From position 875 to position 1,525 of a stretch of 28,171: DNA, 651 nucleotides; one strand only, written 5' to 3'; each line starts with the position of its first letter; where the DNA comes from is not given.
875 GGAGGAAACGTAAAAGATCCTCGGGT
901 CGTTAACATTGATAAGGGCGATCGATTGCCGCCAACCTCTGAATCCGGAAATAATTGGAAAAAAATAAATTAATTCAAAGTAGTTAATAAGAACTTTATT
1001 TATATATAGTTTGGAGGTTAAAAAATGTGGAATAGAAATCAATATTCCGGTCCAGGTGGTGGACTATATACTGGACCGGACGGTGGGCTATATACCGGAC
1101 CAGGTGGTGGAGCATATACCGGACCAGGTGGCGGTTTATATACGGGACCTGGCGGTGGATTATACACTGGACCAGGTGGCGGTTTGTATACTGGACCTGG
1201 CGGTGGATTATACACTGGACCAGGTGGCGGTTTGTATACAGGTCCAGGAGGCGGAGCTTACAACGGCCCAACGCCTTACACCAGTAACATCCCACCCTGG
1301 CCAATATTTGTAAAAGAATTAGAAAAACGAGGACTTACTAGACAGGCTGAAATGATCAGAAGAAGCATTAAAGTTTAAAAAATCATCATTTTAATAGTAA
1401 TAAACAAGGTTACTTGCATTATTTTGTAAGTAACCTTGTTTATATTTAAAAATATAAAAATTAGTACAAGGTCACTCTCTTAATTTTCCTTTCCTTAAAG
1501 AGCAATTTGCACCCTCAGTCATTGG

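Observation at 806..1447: Unannotated two-gene operon: YjzC-like protein plus a 117-aa protein made of nine GPGGG(L/A)YT octapeptides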

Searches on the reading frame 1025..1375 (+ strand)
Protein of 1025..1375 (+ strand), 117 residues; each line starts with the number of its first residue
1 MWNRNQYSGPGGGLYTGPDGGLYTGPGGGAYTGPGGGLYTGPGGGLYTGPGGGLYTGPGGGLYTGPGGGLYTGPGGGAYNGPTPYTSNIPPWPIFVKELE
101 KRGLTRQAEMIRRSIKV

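Call 3: search_protein_families(library=pfam, proteins=[window:1025-1375:+], max_evalue=1)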
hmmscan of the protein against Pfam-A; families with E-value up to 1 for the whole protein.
window:1025-1375:+ (117 aa): 1 family
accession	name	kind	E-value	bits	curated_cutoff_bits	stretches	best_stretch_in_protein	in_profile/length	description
PF15999.10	DUF4774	-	0.32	11.2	25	1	8-36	21-49/56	Domain of unknown function (DUF4774)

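Call 4: search_protein_families(library=ncbifam, proteins=[window:1025-1375:+], max_evalue=1)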
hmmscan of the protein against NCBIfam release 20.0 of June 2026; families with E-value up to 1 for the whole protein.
window:1025-1375:+ (117 aa): 0 families

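Call 18: find_homologous_proteins(query=window:1025-1375:+, max_evalue=0.01)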
Query window:1025-1375:+ (117 aa): 887 proteins with E <= 0.01 among 8000 candidates; the best 120 are listed.
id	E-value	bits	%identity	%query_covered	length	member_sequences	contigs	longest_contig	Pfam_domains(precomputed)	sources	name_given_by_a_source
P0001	3.5e-69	249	-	-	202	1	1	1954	-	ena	-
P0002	2.7e-64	233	-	-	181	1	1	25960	-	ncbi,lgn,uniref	ncbi:MAG: hypothetical protein ABIY70_13575 [Capsulimonas sp.]|uniref:hypothetical protein n=1 Tax=C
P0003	2.4e-62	227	-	-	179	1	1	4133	-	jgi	jgi:hypothetical protein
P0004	4.4e-62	226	-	-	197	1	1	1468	-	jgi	-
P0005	5.6e-62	226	67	98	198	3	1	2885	-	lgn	-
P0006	1.4e-61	225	-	-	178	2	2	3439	-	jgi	-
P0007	5.7e-60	219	-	-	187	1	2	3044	-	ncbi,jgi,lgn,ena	jgi:hypothetical protein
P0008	1.0e-59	218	-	-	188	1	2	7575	-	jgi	-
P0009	2.6e-59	217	64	60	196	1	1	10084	-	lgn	-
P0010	4.6e-59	216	-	-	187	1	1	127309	-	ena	-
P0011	1.4e-58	215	-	-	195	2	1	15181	-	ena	-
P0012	9.8e-57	209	69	63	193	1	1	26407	-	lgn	-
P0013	1.4e-56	208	-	-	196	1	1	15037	-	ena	-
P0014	2.6e-56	207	-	-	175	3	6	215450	-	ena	-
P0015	2.9e-56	207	-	-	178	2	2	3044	-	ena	-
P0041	4.4e-47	177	77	98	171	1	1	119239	-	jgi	jgi:hypothetical protein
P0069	2.0e-37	146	65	71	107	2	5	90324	-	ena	-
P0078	3.3e-35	139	69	98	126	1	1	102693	-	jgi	-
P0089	1.4e-34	137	62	100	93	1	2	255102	-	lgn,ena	-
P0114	4.2e-31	126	41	67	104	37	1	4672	-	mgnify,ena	mgnify:FL=1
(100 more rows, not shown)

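Call 20: search_protein_families(library=padloc, proteins=[window:1025-1375:+, P0005, P0089, P0114], max_evalue=1)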
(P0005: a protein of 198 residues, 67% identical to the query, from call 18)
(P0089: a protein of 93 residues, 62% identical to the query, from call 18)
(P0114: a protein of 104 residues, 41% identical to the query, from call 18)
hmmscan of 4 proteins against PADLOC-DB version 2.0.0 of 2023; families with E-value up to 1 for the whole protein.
window:1025-1375:+ (117 aa): 0 families

P0005 (198 aa): 0 families

P0089 (93 aa): 0 families

P0114 (104 aa): 0 families

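Call 21: search_protein_families(library=phrogs, proteins=[window:1025-1375:+, P0005, P0089, P0114], max_evalue=1)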
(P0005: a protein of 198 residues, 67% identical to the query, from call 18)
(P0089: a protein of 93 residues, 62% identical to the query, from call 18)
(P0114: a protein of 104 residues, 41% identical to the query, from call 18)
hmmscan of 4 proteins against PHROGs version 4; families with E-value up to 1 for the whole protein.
window:1025-1375:+ (117 aa): 0 families

P0005 (198 aa): 0 families

P0089 (93 aa): 1 family
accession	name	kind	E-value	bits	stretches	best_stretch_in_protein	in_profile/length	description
phrog_1713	-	unknown function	0.37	11.9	1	72-91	16-35/56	-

P0114 (104 aa): 0 families

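Call 22: find_encoding_contigs(protein=P0089, flank=6000, max_places=4)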
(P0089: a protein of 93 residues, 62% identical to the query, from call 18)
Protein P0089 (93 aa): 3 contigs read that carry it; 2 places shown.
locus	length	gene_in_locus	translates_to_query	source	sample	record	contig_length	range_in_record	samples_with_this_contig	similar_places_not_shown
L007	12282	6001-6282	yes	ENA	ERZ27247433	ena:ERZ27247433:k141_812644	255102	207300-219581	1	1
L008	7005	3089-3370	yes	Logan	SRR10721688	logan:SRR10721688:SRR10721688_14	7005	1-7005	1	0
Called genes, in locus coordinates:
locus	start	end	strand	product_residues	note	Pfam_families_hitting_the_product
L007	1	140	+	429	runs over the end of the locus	PF19295:SufBD_N, PF01458:SUFBD_core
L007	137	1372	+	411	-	PF00266:Aminotran_5, PF00155:Aminotran_1_2, PF01053:Cys_Met_Meta_PP (weak)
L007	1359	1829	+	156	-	PF01592:NifU_N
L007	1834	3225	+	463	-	PF19295:SufBD_N, PF01458:SUFBD_core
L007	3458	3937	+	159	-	PF15983:DUF4767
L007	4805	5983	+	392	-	-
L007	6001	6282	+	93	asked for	-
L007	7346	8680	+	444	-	PF00078:RVT_1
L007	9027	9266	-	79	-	-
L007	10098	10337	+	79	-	-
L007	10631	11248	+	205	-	-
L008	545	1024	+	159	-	PF15983:DUF4767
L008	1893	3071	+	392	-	-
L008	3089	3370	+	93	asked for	-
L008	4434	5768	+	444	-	PF00078:RVT_1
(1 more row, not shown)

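Call 23: find_encoding_contigs(protein=P0014, flank=6000, max_places=3)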
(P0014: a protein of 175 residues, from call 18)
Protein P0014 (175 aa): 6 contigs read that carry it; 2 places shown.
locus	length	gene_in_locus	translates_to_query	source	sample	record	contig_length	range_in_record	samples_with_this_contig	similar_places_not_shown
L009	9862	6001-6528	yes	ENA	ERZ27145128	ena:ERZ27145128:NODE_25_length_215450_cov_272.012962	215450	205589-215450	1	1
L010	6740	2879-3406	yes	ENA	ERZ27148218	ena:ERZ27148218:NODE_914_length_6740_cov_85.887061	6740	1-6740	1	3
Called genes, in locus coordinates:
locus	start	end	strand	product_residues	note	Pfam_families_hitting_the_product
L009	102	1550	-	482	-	PF07992:Pyr_redox_2, PF13738:Pyr_redox_3, PF00070:Pyr_redox, PF02852:Pyr_redox_dim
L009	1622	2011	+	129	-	PF00376:MerR, PF13411:MerR_1, PF09278:MerR-DNA-bind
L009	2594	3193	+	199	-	PF03596:Cad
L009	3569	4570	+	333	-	PF12358:DUF3644, PF18740:EC042_2821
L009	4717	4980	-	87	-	-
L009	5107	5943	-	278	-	PF13271:DUF4062 (faint)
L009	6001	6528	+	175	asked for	-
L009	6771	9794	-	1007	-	PF22240:ISP_coupler, PF02384:N6_Mtase (faint), PF07669:Eco57I (weak), PF18135:Type_ISP_C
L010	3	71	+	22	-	?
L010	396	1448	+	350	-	PF12358:DUF3644, PF18740:EC042_2821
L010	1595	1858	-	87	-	-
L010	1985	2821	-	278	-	PF13271:DUF4062 (faint)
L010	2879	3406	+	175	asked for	-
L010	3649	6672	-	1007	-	PF22240:ISP_coupler, PF02384:N6_Mtase (faint), PF07669:Eco57I (weak), PF18135:Type_ISP_C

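Call 24: find_encoding_contigs(protein=P0078, flank=6000, max_places=3)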
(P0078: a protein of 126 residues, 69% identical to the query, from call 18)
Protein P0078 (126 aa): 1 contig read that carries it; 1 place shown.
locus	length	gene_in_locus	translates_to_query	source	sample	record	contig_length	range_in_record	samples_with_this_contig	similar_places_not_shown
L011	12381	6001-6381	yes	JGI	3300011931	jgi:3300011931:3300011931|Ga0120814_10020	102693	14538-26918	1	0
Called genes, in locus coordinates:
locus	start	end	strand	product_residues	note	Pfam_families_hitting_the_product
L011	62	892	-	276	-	PF01541:GIY-YIG (weak)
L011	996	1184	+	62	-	-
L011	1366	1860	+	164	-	PF14267:DUF4357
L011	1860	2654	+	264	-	-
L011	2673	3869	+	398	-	PF14281:PDDEXK_4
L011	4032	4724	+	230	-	PF19448:DUF5986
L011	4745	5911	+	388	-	PF01381:HTH_3, PF12844:HTH_19, PF13560:HTH_31 (faint), PF06114:Peptidase_M78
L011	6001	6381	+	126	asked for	-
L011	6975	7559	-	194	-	-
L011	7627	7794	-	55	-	PF04297:UPF0122 (weak), PF13936:HTH_38 (weak), PF13384:HTH_23 (weak), PF08279:HTH_11 (weak)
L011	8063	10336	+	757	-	PF02463:SMC_N (faint), PF03193:RsgA_GTPase (faint), PF13191:AAA_16 (faint), PF13555:AAA_29 (faint), PF20703:nSTAND1 (faint), PF13304:AAA_21 (faint), PF13401:AAA_22 (faint), PF00005:ABC_tran, +1 more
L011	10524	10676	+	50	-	-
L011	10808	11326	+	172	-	PF01965:DJ-1_PfpI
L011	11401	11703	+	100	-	-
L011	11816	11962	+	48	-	-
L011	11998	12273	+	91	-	-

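Call 25: find_encoding_contigs(protein=P0041, flank=6000, max_places=3)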
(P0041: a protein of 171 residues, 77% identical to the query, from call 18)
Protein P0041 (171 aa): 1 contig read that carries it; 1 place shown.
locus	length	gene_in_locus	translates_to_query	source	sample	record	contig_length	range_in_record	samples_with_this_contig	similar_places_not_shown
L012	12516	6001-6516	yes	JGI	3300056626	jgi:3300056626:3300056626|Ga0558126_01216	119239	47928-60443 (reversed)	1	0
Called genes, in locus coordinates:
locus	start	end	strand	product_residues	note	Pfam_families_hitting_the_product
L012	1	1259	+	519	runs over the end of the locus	PF00009:GTP_EFTU (weak), PF00350:Dynamin_N, PF01926:MMR_HSR1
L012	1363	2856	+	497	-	PF00350:Dynamin_N, PF01926:MMR_HSR1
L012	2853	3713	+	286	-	-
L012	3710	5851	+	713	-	PF00350:Dynamin_N, PF01926:MMR_HSR1 (faint), PF04513:Baculo_PEP_C (faint)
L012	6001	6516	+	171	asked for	-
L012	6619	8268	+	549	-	PF08378:NERD, PF13245:AAA_19 (weak), PF13538:UvrD_C_2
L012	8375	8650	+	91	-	PF13560:HTH_31 (weak)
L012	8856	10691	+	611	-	PF14284:PcfJ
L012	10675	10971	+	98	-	PF06689:zf-C4_ClpX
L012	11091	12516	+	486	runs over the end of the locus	PF11074:DUF2779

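Call 26: find_encoding_contigs(protein=P0069, flank=6000, max_places=3)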
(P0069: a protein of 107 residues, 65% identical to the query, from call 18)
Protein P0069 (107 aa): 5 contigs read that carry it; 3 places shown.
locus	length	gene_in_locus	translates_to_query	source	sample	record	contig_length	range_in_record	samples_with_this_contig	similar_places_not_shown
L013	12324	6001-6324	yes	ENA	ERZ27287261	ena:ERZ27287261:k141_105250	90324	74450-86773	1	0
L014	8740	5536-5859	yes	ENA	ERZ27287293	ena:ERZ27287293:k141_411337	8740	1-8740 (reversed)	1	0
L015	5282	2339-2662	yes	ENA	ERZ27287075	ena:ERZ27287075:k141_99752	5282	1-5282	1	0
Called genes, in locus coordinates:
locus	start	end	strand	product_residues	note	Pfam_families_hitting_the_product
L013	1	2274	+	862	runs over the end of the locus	PF12704:MacB_PCD (weak), PF02687:FtsX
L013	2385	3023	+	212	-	PF00072:Response_reg, PF00486:Trans_reg_C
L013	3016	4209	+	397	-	PF13589:HATPase_c_3 (faint), PF00512:HisKA, PF02518:HATPase_c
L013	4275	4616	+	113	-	PF04545:Sigma70_r4 (faint), PF13560:HTH_31, PF12844:HTH_19, PF01381:HTH_3, PF13443:HTH_26 (weak)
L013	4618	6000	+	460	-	PF06114:Peptidase_M78, PF02661:Fic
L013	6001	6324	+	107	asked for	-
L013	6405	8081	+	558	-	PF03485:Arg_tRNA_synt_N, PF00750:tRNA-synt_1d, PF05746:DALR_1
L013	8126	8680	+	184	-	PF00583:Acetyltransf_1 (weak), PF13302:Acetyltransf_3 (faint)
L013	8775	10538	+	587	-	PF00501:AMP-binding, PF13193:AMP-binding_C (faint)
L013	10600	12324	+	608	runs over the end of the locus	PF00512:HisKA, PF02518:HATPase_c, PF00072:Response_reg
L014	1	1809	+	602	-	?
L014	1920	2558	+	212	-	PF00072:Response_reg, PF00486:Trans_reg_C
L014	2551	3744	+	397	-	PF13589:HATPase_c_3 (faint), PF00512:HisKA, PF02518:HATPase_c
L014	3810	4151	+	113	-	PF04545:Sigma70_r4 (faint), PF13560:HTH_31, PF12844:HTH_19, PF01381:HTH_3, PF13443:HTH_26 (weak)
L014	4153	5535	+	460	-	PF06114:Peptidase_M78, PF02661:Fic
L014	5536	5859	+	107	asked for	-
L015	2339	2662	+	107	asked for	-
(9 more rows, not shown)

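Call 33: find_related_loci(query=A1, collection=genome_contigs, flank=6000)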
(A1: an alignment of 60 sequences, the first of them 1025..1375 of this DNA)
Query A1 (117 aa) in genome_contigs; peptide patterns used: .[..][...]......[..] (x = any residue, [..] = any of these).
362 stretches matched a pattern; 97 encode a relative of the query (tblastn E <= 1e-3); the best 80 are kept; 80 distinct loci.
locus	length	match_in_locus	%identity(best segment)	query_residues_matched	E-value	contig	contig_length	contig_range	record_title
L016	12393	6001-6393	56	1-115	3e-32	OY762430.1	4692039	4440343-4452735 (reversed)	MAG: Geopsychrobacteraceae bacterium isolate 31ebb314-3b6f-4c34-9fd3-1c731cc0fcc3 genome assembly, chromosome: 1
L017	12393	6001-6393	60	1-115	2e-31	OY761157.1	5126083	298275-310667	MAG: Geopsychrobacteraceae bacterium isolate 7e0229ee-3fa4-4a3a-a36e-7d24d540a0b4 genome assembly, chromosome: 1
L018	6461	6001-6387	64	1-113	8e-28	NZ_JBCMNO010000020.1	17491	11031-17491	Sporosarcina gallistercoris strain BD-118 BD_118_contig_0000020, whole genome shotgun sequence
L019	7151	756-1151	54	1-116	2e-26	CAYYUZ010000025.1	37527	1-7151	MAG TPA_asm: uncultured Spirochaetales bacterium isolate binchicken_co54_357 genome assembly, contig: NODE_1851_length_3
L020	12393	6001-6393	95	1-115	2e-24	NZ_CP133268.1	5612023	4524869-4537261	Neobacillus sp. PS3-12 chromosome, complete genome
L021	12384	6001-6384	51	2-111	9e-22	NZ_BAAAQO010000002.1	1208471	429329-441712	Pseudolysinimonas kribbensis strain JCM 16015 sequence2, whole genome shotgun sequence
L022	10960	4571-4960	61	2-115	2e-21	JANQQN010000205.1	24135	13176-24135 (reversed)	MAG: Myxococcota bacterium isolate IP29b_bin.29 k99_347225, whole genome shotgun sequence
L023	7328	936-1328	64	1-115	2e-20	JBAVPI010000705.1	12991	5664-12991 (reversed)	MAG: Pyrinomonadaceae bacterium isolate MFD00676_ilm_asm_bin4 k127_181008, whole genome shotgun sequence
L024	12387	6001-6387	64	1-113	2e-19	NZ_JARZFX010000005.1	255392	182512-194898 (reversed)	Virgibacillus tibetensis strain C22-A2 C22-A2_contig_5, whole genome shotgun sequence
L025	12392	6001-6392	70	1-115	5e-19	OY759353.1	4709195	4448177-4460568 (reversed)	MAG: Geopsychrobacteraceae bacterium isolate b20cad9c-d1d2-40c5-8f7b-178437520c26 genome assembly, chromosome: 1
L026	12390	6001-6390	58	1-113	1e-18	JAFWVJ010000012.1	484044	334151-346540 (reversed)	MAG: Clostridia bacterium isolate RGIG6105 Sheep_Omasum.Co__c1203104, whole genome shotgun sequence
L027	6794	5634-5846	45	34-110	2e-16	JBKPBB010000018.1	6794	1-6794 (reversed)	MAG: Thermodesulfobacteriota bacterium isolate GB_EKS_MAG_00090 GB_EKS_000000165887, whole genome shotgun sequence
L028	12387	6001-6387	65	1-113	2e-15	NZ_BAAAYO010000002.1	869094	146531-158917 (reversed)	Paenibacillus hodogayensis strain JCM 12520 sequence02, whole genome shotgun sequence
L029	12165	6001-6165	69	63-116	1e-14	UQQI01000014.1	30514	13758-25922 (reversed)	uncultured Mollicutes bacterium isolate UMGS532 genome assembly, contig: NODE_115_length_30514_cov_5.088348, whole genom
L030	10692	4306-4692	64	1-113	1e-14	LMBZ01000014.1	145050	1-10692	Solibacillus cecembensis strain DSM 21993 Scaffold11, whole genome shotgun sequence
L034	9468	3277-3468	75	55-117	7e-14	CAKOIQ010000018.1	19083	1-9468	MAG: uncultured Bacilli bacterium isolate REFINED_METABAT215_TOP10_CONTIGS_1500_ASSEMBLY_K77_MERGED__Hadza_MoBio_hadza-E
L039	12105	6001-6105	69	81-115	2e-13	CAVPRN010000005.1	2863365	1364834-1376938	MAG: uncultured Acidobacteriota bacterium isolate MFD10007.bin.2.215 genome assembly, contig: contig_8449, whole genome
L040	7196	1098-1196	79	81-113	3e-13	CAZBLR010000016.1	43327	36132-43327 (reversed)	MAG TPA_asm: uncultured Zetaproteobacteria bacterium isolate binchicken_co224_50 genome assembly, contig: NODE_638_lengt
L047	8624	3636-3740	63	81-115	8e-12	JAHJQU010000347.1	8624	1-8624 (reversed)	MAG: Proteobacteria bacterium isolate OS_PC_MetaG.mb.119 OS_PC_MetaG.mb.119_k141_416134, whole genome shotgun sequence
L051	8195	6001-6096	66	81-112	2e-11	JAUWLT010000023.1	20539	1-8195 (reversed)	MAG: Desulfobulbaceae bacterium isolate CSMAG_2379 CSMAG_2379_k141_905116_length_20539_cov_19.9776, whole genome shotgun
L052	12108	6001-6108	58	81-116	2e-11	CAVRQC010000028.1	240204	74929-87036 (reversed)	MAG: uncultured Ignavibacteriales bacterium isolate MFD02923.bin.1.144 genome assembly, contig: contig_9596, whole genom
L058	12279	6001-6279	64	2-117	7e-11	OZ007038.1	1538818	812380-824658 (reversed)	MAG: uncultured Bacilli bacterium isolate 6755_HET_CTRL_contig_17442_metaflye_circ MAG genome assembly, chromosome: 1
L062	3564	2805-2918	55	80-117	3e-10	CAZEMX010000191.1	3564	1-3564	MAG TPA_asm: uncultured Nitrososphaerota archaeon isolate binchicken_co265_268 genome assembly, contig: NODE_33026_lengt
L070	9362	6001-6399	46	2-117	2e-9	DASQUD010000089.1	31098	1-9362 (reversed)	MAG TPA_asm: Propionibacteriaceae bacterium isolate SMAG_U10952 k141_291986, whole genome shotgun sequence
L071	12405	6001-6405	51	1-117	2e-9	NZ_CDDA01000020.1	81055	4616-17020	Aeromonas bestiarum strain CECT 4227, whole genome shotgun sequence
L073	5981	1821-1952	64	71-114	4e-9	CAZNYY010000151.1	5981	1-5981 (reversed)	MAG TPA_asm: uncultured Oscillospiraceae bacterium isolate binchicken_co173_416 genome assembly, contig: NODE_43567_leng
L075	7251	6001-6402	57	1-116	6e-9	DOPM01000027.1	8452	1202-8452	MAG TPA_asm: Desulfosporosinus sp. isolate UBA8487 contig_1879, whole genome shotgun sequence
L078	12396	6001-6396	59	1-115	3e-8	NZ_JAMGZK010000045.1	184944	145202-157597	Silvania hatchlandensis strain H19S6 NODE_11_length_184944_cov_55.632810, whole genome shotgun sequence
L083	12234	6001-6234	74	39-116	9e-8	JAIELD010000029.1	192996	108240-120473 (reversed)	MAG: Beijerinckiaceae bacterium isolate co.spades.CONCOCT.1kb_013 c_000000000007, whole genome shotgun sequence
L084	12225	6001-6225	84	39-113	2e-7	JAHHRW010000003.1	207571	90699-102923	MAG: Oscillospiraceae bacterium isolate MAG040 MAG040_3, whole genome shotgun sequence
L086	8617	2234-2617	45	2-111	4e-7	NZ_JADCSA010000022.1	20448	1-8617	Nocardioides malaquae strain Y6 NODE_22_length_20448_cov_211.914, whole genome shotgun sequence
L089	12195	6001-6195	78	47-111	2e-6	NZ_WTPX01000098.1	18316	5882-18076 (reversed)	Alienimonas chondri strain LzC2 LzC2_98, whole genome shotgun sequence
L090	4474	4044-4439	57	2-115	2e-6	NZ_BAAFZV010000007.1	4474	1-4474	Lysobacter sp. PAGU 2638 sequence07, whole genome shotgun sequence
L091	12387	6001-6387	55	2-112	3e-6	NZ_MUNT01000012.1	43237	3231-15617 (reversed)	Rhodanobacter sp. C03 NODE_11_length_43237_cov_15.0209_ID_21, whole genome shotgun sequence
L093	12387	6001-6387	60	1-111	4e-6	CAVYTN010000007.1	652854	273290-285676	MAG: uncultured Alphaproteobacteria bacterium isolate MFD05513.bin.2.93 genome assembly, contig: contig_17511, whole gen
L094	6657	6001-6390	67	2-115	5e-6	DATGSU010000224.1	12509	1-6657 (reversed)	MAG TPA_asm: Wenzhouxiangella sp. isolate SMAG_U10485 k141_465871, whole genome shotgun sequence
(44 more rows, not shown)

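Call 38: predict_structure(alignment_id=A1)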
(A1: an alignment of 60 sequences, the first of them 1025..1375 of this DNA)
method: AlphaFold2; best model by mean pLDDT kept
length: 117 residues; sequences in the alignment: 60
mean_pLDDT: 51.1   pTM: 0.33
mean pLDDT of the five models: 51.1, 50.6, 50.5, 50.2, 48.3
residues with pLDDT >= 90: 15; 70-90: 15; 50-70: 11; < 50: 76
segments of 3 or more residues with pLDDT < 50: 6-80
pLDDT, mean of each block of 10 residues (from residue 1): 50 37 33 33 34 34 35 37 67 90 94 75
secondary structure, 60 per line:
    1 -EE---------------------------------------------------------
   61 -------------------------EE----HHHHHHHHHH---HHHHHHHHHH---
elements in order: H92-101 H105-114

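Call 42: search_protein_families(library=pfam, alignment_id=A2, max_evalue=0.001)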
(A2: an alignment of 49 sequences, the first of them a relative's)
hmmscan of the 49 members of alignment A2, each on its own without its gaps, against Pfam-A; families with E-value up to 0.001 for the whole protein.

A. member 1, L007:4805-5980:+ (392 aa): 0 families

B. families by the number of members that match (of 49 scanned): 50 families (the first 25 are shown)
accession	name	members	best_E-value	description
PF02661.23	Fic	9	9.8e-19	Fic/DOC family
PF06114.19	Peptidase_M78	8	2.6e-18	IrrE N-terminal-like domain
PF01844.29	HNH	2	8.4e-14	HNH endonuclease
PF14279.12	HNH_5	2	9.6e-13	HNH endonuclease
PF08497.15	Radical_SAM_N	1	7.2e-138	Radical SAM N-terminal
PF04371.20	PAD_porph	1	1.6e-103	Porphyromonas-type peptidyl-arginine deiminase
PF10083.14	DUF2321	1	9e-62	Uncharacterized protein conserved in bacteria (DUF2321)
PF18862.6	ApeA_NTD1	1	2.3e-44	ApeA N-terminal domain 1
PF01555.25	N6_N4_Mtase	1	6.2e-43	DNA methylase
PF00239.26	Resolvase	1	9.4e-42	Resolvase, N terminal domain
PF06125.17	DUF961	1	3.2e-35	Bacterial protein of unknown function (DUF961)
PF18739.6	HEPN_Apea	1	5.7e-33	Apea-like HEPN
PF13271.11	DUF4062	1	1.9e-31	Domain of unknown function (DUF4062)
PF24624.1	Int_N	1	6e-31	Phage integrase, N-terminal domain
PF11842.13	DUF3362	1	1.3e-30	Domain of unknown function (DUF3362)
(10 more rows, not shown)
